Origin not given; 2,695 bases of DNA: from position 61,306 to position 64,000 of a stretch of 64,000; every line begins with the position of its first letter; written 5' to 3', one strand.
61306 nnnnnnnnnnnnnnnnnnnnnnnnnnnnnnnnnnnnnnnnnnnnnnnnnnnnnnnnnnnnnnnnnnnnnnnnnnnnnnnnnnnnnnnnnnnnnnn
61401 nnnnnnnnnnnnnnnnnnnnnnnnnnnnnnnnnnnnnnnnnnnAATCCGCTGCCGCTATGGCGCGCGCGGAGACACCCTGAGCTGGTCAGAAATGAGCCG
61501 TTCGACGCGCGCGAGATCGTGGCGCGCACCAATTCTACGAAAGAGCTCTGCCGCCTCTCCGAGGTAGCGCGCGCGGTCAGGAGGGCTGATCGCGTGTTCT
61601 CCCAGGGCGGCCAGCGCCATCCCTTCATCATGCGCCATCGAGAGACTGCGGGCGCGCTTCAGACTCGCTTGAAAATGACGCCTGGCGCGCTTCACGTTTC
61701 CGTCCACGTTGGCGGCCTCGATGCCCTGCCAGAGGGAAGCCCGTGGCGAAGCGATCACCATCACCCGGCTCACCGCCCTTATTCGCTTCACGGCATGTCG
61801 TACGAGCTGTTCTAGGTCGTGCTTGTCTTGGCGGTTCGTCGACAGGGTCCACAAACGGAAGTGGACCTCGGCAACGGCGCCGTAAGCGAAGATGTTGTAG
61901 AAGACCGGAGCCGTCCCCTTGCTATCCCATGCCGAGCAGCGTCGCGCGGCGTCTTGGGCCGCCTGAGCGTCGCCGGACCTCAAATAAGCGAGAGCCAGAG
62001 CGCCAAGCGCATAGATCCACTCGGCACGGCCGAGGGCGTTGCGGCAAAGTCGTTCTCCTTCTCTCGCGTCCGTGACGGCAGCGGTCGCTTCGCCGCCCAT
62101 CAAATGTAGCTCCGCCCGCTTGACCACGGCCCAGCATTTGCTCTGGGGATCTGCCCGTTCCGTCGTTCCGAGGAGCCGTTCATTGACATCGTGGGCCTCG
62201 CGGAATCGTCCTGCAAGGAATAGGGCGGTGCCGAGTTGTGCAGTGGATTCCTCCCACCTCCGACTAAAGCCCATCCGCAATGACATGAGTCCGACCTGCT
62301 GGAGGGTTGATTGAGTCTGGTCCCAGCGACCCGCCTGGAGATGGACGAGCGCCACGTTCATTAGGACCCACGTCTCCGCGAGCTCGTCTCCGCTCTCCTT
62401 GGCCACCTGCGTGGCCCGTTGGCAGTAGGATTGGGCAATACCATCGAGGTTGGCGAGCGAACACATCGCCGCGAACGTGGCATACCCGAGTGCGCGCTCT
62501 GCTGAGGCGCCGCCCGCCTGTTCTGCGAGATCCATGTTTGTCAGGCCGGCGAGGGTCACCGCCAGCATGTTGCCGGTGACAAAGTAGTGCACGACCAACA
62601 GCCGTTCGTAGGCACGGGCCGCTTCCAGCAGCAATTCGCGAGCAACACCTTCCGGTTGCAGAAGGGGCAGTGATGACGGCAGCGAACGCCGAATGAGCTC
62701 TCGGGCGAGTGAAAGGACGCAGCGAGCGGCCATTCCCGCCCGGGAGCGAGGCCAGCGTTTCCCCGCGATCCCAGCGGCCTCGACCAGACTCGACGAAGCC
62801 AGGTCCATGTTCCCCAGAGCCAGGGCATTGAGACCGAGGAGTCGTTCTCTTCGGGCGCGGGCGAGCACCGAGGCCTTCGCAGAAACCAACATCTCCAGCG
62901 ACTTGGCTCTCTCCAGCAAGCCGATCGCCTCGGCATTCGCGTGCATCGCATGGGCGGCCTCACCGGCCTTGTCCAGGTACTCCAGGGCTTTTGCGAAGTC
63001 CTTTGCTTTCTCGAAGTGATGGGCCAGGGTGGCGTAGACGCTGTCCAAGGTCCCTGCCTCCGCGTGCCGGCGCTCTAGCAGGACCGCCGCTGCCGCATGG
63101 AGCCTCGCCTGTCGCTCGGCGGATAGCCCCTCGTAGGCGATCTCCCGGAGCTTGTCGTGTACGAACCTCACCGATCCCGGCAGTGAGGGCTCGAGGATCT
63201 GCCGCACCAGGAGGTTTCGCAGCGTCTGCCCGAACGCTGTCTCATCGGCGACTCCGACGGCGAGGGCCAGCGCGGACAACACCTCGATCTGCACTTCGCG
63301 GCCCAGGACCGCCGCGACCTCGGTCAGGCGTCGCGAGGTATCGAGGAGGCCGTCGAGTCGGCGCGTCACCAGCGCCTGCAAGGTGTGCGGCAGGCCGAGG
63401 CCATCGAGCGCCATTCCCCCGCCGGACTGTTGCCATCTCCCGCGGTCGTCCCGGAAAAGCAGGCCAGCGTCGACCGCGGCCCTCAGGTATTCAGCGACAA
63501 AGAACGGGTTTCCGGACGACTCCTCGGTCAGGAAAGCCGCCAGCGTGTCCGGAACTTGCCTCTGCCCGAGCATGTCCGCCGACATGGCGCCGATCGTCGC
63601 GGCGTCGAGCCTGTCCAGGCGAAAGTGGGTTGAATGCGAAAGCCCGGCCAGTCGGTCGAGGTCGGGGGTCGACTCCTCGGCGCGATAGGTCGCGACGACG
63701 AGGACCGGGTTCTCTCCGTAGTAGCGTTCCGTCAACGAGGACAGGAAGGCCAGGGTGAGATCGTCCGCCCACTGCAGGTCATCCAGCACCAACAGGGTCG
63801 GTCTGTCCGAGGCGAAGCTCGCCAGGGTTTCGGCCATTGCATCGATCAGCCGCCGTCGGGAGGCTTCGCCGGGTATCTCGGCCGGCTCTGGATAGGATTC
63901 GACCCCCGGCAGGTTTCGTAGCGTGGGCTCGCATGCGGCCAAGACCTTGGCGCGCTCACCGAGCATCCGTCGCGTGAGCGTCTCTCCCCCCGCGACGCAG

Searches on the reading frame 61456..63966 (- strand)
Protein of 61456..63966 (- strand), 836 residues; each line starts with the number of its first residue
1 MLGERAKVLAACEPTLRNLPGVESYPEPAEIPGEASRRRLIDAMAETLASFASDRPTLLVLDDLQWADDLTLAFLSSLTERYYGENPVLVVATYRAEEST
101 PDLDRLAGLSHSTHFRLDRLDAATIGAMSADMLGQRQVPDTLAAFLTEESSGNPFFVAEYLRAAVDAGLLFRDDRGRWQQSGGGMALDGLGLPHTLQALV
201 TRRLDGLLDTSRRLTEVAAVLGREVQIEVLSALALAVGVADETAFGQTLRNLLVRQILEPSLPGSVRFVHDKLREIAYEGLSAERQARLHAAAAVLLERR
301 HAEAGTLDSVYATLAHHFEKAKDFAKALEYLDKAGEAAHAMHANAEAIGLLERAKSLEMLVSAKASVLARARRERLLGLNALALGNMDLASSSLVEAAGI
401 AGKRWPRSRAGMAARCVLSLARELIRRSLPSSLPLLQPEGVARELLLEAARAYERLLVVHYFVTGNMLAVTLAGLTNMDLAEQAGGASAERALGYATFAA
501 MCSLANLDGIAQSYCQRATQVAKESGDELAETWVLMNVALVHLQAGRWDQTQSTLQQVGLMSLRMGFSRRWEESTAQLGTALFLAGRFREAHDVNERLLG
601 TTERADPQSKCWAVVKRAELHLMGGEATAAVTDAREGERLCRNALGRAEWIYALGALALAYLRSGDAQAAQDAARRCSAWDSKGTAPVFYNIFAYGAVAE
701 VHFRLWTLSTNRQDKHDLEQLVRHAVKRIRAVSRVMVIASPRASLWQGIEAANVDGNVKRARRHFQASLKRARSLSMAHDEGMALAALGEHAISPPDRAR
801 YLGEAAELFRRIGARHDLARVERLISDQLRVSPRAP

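Call 3: search_protein_families(library=pfam, proteins=[window:61456-63966:-], max_evalue=0.1)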
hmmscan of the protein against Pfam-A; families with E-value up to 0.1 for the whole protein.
window:61456-63966:- (836 aa): 6 families
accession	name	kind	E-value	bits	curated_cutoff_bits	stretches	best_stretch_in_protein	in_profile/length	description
PF13191.12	AAA_16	-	8.4e-10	39.8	32.6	1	25-90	102-166/167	AAA ATPase domain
PF13424.12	TPR_12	-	0.00048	20.7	30.1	1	511-557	22-70/77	Tetratricopeptide repeat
PF12895.13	ANAPC3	-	0.0017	19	27.2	0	289-337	4-52/82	Anaphase-promoting complex, cyclosome, subunit 3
PF00515.34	TPR_1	-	0.0081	16.4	27.8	0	311-334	4-27/34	Tetratricopeptide repeat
PF13181.12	TPR_8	-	0.083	13.5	25.7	0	653-682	3-32/34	Tetratricopeptide repeat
PF03745.19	DUF309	-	0.083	13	27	0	579-597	4-22/59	Domain of unknown function (DUF309)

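Call 4: search_protein_families(library=ncbifam, proteins=[window:61456-63966:-], max_evalue=0.1)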
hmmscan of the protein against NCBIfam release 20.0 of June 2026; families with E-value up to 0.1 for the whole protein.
window:61456-63966:- (836 aa): 3 families
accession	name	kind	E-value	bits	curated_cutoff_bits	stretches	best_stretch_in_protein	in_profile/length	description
TIGR03903.1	TOMM_kin_cyc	equivalog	8.9e-33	113.2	705.75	1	30-349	609-912/1267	TOMM system kinase/cyclase fusion protein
NF003053.0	PRK03972.1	equivalog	0.024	14.3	246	1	414-479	11-75/208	ribosomal biogenesis protein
NF052312.1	T9SS_PorW_SprE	equivalog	0.058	12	250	0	298-339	280-321/716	type IX secretion system periplasmic lipoprotein PorW/SprE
